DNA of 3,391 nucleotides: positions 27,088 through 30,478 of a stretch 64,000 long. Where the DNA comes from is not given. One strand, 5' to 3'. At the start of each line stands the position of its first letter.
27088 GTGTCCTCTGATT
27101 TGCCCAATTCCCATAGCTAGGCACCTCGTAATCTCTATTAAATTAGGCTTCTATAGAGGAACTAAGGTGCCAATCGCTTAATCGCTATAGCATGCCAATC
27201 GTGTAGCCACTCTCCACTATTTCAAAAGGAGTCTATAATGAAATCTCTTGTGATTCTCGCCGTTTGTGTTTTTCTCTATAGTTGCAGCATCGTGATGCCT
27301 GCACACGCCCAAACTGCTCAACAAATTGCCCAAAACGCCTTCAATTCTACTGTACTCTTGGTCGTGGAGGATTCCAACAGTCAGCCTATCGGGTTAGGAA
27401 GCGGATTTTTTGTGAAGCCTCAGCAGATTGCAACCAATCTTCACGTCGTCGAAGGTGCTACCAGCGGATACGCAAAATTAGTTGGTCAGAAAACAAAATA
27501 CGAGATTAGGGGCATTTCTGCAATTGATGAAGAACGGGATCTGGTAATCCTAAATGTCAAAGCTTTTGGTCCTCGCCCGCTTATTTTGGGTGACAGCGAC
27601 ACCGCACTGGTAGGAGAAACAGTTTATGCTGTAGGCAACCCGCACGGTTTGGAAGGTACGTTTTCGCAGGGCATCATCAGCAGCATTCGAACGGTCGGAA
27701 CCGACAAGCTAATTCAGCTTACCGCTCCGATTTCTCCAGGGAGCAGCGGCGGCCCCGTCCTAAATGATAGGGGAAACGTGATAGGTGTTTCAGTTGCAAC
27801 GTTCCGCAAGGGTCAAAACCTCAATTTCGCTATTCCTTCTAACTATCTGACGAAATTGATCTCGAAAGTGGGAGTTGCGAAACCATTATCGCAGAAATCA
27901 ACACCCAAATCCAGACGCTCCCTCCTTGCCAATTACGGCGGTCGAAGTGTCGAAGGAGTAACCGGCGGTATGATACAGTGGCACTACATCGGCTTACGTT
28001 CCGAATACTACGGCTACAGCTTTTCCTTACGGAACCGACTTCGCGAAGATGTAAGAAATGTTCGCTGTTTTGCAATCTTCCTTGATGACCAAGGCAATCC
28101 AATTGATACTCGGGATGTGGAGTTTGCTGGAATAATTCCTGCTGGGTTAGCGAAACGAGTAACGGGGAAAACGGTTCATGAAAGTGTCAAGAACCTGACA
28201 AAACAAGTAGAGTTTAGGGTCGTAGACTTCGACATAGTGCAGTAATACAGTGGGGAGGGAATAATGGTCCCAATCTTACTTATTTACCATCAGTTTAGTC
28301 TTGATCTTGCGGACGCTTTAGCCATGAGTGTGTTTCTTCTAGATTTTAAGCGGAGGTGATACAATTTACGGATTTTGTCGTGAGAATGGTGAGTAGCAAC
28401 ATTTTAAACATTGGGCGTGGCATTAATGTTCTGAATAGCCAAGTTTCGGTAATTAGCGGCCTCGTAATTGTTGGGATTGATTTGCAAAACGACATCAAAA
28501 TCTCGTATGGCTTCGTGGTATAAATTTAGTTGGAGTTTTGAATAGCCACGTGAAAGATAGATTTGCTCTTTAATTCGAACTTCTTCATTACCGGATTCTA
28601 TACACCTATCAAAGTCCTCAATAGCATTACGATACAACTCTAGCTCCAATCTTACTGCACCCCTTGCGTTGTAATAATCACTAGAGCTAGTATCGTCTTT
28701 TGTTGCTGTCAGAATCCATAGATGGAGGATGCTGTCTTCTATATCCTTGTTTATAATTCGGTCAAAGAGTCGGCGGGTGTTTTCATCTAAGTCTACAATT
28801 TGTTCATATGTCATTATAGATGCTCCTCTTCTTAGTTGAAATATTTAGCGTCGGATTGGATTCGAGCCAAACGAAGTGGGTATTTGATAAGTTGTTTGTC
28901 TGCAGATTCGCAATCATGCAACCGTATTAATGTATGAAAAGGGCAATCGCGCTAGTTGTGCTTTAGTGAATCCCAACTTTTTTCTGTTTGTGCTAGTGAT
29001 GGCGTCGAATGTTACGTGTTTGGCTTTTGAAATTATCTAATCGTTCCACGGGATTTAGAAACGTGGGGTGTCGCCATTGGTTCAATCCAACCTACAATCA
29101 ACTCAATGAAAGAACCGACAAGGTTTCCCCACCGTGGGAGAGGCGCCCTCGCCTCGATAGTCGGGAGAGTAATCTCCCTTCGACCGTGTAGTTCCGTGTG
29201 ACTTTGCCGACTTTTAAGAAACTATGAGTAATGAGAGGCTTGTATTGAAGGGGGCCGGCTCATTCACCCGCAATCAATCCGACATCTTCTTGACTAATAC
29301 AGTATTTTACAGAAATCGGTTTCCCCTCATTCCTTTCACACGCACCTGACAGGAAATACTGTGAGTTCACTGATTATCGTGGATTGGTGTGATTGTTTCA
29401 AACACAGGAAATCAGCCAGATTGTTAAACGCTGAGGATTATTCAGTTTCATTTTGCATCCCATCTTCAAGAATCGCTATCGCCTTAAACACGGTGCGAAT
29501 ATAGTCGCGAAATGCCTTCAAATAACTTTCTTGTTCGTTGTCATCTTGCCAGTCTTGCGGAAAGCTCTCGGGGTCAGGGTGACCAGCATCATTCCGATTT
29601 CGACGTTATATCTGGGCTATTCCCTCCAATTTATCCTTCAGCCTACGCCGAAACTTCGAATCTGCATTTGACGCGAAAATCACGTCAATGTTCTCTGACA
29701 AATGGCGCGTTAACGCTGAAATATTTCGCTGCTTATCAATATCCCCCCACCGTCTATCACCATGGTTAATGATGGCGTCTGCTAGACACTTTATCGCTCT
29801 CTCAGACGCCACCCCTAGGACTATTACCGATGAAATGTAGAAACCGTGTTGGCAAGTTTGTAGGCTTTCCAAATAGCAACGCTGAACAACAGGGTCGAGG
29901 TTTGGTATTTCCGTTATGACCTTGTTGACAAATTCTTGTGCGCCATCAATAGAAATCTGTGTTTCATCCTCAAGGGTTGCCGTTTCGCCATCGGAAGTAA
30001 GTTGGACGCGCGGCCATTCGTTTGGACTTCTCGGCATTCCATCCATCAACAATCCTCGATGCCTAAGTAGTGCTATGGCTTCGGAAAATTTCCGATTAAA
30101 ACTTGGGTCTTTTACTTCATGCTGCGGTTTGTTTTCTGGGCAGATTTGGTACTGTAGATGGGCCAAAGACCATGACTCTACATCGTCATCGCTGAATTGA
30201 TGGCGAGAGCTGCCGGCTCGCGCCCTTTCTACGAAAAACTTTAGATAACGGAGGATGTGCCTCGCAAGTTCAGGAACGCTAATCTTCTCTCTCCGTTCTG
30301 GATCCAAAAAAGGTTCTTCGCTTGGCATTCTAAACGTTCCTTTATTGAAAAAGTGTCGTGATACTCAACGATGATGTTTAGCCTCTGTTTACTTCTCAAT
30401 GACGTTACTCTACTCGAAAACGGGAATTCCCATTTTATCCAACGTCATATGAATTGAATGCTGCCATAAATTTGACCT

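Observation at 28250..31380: AT-rich island of four unrecognisable genes bounded by a perfect 14-bp inverted repeat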

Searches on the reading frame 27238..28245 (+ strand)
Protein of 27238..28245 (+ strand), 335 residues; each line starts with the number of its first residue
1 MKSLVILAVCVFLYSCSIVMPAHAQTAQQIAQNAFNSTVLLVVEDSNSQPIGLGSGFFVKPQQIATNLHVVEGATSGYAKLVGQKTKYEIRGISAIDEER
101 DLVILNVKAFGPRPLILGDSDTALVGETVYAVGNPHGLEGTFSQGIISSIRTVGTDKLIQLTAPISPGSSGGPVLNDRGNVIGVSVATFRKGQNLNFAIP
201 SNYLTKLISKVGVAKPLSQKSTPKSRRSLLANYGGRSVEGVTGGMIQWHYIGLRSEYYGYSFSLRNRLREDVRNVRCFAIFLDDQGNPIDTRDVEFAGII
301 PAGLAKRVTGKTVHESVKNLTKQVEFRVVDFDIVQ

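Call 7: search_protein_families(library=pfam, proteins=[window:27238-28245:+], max_evalue=0.1)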
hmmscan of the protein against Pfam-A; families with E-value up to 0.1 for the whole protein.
window:27238-28245:+ (335 aa): 5 families
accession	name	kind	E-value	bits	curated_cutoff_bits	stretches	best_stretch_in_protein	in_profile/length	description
PF13365.12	Trypsin_2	-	1.1e-27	98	27.6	1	54-184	1-144/144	Trypsin-like peptidase domain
PF00089.32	Trypsin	-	8.2e-08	32.8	20.6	1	53-208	26-220/220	Trypsin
PF02907.21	Peptidase_S29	-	0.0021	18.2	25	1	163-193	101-133/149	Hepatitis C virus NS3 protease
PF01732.22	Mycop_pep_DUF31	-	0.031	14.4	27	0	151-184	311-343/346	Mycoplasma peptidase (DUF31)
PF00949.27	Peptidase_S7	-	0.042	14.2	20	1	165-191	93-119/131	Peptidase S7, Flavivirus NS3 serine protease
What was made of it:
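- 27238..28245 (+): Secreted trypsin-like serine protease gene (335 aa). It is part of the variable cargo, not a core gene. Pfam Trypsin_2, E = 1.1e-27 (call 7).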

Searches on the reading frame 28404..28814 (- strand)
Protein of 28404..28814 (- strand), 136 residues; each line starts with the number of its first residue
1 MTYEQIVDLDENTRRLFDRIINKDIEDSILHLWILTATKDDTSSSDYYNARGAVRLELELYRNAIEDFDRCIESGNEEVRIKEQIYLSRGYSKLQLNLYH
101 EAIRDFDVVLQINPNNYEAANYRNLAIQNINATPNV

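Call 7: search_protein_families(library=pfam, proteins=[window:28404-28814:-], max_evalue=0.1)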
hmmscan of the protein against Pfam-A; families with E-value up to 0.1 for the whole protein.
window:28404-28814:- (136 aa): 10 families
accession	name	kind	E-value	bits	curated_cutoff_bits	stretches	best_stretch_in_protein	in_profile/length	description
PF00515.34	TPR_1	-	5.7e-09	35.9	27.8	2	85-116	3-34/34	Tetratricopeptide repeat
PF07719.23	TPR_2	-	3.1e-07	30.5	27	1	86-116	4-34/34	Tetratricopeptide repeat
PF13181.12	TPR_8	-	5e-07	29.8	25.7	1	84-116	2-34/34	Tetratricopeptide repeat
PF13371.12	TPR_9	-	0.00086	19.7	35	0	89-120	35-66/73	Tetratricopeptide repeat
PF13428.12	TPR_14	-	0.0098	16.9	23.5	0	85-120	3-38/44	Tetratricopeptide repeat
PF04212.24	MIT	-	0.028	14.9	30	0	58-83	24-48/66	MIT (microtubule interacting and transport) domain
PF13424.12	TPR_12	-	0.039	14.6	30.1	0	48-73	6-31/77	Tetratricopeptide repeat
PF14853.12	Fis1_TPR_C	-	0.039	14.6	25.3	0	86-123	6-41/53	Fis1 C-terminal tetratricopeptide repeat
PF13414.12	TPR_11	-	0.047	13.8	26.8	0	91-119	2-30/42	TPR repeat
PF15906.11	zf-NOSIP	-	0.051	14.1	30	0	39-73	17-45/75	Zinc-finger of nitric oxide synthase-interacting protein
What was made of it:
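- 28404..28814 (-): Orphan TPR-repeat protein gene (136 aa). It is the most AT-rich gene here (38.4% GC). TPR_1, TPR_2 and TPR_8 all score above Pfam cut-offs (call 7).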

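Call 8: search_protein_families(library=ncbifam, proteins=[window:28404-28814:-], max_evalue=0.1)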
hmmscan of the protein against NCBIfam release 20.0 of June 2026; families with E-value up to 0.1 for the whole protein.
window:28404-28814:- (136 aa): 9 families
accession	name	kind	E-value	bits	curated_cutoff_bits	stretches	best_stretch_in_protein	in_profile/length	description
TIGR02552.1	LcrH_SycD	equivalog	7.6e-05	22.4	104.8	1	41-126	48-129/136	SycD/LcrH family type III secretion system chaperone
NF040959.1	MamA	equivalog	0.00067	19.1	200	1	41-129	101-183/204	magnetosome protein MamA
NF047507.1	TPR_BatC_Lepto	exception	0.00085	18.9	175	1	51-120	64-133/214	TPR repeat-containing protein BatC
TIGR03302.1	OM_YfiO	subfamily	0.00098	18.7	81.4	1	40-120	29-107/239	outer membrane protein assembly factor BamD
NF047481.1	lipo_LIC12587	subfamily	0.0081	15.6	200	1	37-129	50-139/213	LIC12587 family lipoprotein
NF008391.2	PRK11189.1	equivalog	0.028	13.9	250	1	41-127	61-143/297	lipoprotein NlpI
TIGR00990.1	3a0801s09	subfamily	0.039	12.6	757.25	1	47-116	367-432/615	mitochondrial import receptor subunit TOM70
NF005105.0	PRK06545.1-3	equivalog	0.04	12.7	524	1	12-119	241-348/367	prephenate dehydrogenase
TIGR02917.1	PEP_TPR_lipo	equivalog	0.04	11.8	312.2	1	37-119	355-433/899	XrtA/PEP-CTERM system TPR-repeat protein PrsT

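Call 9: search_protein_families(library=padloc, proteins=[window:28404-28814:-], max_evalue=0.1)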
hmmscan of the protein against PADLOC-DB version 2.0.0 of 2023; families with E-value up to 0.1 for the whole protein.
window:28404-28814:- (136 aa): 0 families

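Call 43: find_encoding_contigs(protein=window:28404-28814:-, flank=10000, max_places=5)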
Protein window:28404-28814:- (136 aa): 1 contig read that carries it; 1 place shown.
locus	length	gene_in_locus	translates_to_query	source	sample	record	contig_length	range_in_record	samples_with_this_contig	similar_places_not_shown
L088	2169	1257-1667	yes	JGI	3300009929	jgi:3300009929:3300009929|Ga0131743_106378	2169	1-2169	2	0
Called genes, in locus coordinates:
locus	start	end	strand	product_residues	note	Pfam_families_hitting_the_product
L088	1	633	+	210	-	?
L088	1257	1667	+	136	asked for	PF00515:TPR_1 (faint), PF07719:TPR_2 (faint), PF13181:TPR_8 (faint)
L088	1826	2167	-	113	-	?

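Call 61: list_cluster_members(proteins=[P0001, window:28404-28814:-, P0053, window:27238-28245:+, window:26336-26929:+])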
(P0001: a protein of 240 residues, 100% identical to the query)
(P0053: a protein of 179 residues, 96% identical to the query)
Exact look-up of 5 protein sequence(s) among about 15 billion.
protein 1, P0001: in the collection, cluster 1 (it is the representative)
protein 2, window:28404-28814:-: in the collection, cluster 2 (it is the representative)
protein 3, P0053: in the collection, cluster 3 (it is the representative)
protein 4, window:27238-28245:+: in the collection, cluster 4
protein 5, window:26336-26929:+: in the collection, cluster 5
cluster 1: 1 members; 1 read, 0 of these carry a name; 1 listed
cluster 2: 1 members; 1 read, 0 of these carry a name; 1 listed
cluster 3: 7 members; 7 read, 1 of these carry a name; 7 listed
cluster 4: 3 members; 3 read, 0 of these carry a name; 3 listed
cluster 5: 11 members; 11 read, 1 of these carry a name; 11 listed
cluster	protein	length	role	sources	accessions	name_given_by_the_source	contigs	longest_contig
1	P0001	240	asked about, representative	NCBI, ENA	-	-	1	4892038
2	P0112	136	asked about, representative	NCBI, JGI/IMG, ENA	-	-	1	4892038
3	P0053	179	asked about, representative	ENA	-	-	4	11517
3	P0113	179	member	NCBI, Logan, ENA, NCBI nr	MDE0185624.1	MAG: hypothetical protein OXP71_09215 [Candidatus Poribacteria bacterium] | hypothetical protein [Candidatus Poribacteria bacterium]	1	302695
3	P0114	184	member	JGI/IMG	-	-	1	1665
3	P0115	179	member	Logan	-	-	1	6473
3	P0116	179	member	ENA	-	-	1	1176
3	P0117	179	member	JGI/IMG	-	-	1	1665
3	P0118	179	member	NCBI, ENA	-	-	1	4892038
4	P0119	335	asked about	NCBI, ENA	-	-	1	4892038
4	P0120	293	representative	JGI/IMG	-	-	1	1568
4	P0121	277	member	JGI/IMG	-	-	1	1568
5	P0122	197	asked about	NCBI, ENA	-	-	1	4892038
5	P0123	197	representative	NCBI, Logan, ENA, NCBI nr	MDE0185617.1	MAG: 3-isopropylmalate dehydratase small subunit [Candidatus Poribacteria bacterium] | 3-isopropylmalate dehydratase small subunit [Candidatus Poribacteria bacterium]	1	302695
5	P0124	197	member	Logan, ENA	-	-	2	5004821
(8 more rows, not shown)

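Call 63: find_encoding_contigs(protein=P0113, flank=10000, max_places=2)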
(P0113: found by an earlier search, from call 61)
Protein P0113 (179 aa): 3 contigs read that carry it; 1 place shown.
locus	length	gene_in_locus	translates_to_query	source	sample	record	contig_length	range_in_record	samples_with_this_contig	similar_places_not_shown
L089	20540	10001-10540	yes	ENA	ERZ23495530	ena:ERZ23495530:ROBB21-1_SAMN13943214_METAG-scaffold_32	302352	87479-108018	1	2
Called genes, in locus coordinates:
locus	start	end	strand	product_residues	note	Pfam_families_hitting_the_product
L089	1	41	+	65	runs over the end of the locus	-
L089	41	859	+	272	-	PF00227:Proteasome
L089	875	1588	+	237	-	PF00227:Proteasome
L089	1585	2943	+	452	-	PF03136:Pup_ligase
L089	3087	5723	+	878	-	PF01326:PPDK_N, PF00391:PEP-utilizers, PF02896:PEP-utilizers_C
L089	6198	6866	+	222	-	-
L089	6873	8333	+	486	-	PF01145:Band_7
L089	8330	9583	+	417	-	PF01145:Band_7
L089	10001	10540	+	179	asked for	-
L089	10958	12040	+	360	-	PF00145:DNA_methylase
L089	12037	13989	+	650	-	-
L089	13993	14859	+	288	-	-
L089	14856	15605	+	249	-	PF19866:DUF6339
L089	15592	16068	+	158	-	PF03852:Vsr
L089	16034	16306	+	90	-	PF15970:HicB-like_2 (weak), PF15919:HicB_lk_antitox (weak)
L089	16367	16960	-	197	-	PF00694:Aconitase_C, PF27512:LeuD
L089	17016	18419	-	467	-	PF00330:Aconitase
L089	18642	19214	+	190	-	PF00160:Pro_isomerase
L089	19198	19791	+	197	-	PF00160:Pro_isomerase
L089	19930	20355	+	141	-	PF00190:Cupin_1 (weak), PF07883:Cupin_2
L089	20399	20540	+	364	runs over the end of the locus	PF13401:AAA_22 (faint), PF02881:SRP54_N, PF00448:SRP54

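Call 70: find_related_loci(query=window:28404-28814:-, collection=metagenome_contigs, flank=6000)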
Query window:28404-28814:- (136 aa) in metagenome_contigs; peptide patterns used: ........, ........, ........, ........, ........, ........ (x = any residue, [..] = any of these).
82 stretches matched a pattern; 6 encode a relative of the query (tblastn E <= 1e-3); 6 distinct loci.
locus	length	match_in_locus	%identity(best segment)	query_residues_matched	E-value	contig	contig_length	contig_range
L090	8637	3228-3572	29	47-131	2e-9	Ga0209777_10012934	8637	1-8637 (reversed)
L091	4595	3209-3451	37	41-127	2e-9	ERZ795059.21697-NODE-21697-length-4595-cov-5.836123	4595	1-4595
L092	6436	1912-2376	35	4-131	2e-8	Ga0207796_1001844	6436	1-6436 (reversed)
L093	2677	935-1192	31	37-126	2e-7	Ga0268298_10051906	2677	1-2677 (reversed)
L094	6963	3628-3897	33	37-130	3e-7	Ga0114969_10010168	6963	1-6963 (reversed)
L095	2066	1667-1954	30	47-112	2e-6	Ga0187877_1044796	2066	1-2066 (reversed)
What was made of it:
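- Tried and rejected: Only generic TPR similarity at 29-37% (call 70).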

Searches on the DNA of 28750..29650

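Call 41: search_rna_families(source=window, start=28750, end=29650, threshold=evalue, max_evalue=5)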
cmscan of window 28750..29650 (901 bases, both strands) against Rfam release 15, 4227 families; matches with E-value up to 5: 0.
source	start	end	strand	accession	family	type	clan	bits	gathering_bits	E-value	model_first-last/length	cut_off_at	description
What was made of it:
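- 28815..29440 (.): 626-bp non-coding spacer with no recognisable function. No Rfam match even at E = 5 (call 41).
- There is no Rfam match at E up to 5 (call 41).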

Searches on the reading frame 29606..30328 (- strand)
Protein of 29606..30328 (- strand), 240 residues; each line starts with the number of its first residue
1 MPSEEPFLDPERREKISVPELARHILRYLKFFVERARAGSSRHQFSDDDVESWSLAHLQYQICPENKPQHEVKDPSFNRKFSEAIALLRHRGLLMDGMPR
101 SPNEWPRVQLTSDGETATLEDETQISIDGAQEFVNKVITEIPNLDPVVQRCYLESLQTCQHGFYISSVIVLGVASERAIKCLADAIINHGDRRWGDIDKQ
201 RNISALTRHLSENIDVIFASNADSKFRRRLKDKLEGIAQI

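Call 7: search_protein_families(library=pfam, proteins=[window:29606-30328:-], max_evalue=0.1)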
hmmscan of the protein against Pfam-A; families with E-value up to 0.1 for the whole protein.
window:29606-30328:- (240 aa): 0 families

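Call 8: search_protein_families(library=ncbifam, proteins=[window:29606-30328:-], max_evalue=0.1)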
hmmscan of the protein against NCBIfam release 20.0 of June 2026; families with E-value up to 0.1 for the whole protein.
window:29606-30328:- (240 aa): 0 families

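Call 9: search_protein_families(library=padloc, proteins=[window:29606-30328:-], max_evalue=0.1)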
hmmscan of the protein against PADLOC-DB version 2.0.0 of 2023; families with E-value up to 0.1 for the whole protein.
window:29606-30328:- (240 aa): 0 families

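Call 12: find_encoding_contigs(protein=window:29606-30328:-, flank=10000, max_places=6)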
Protein window:29606-30328:- (240 aa): no gene with exactly this product is on record in the collection.
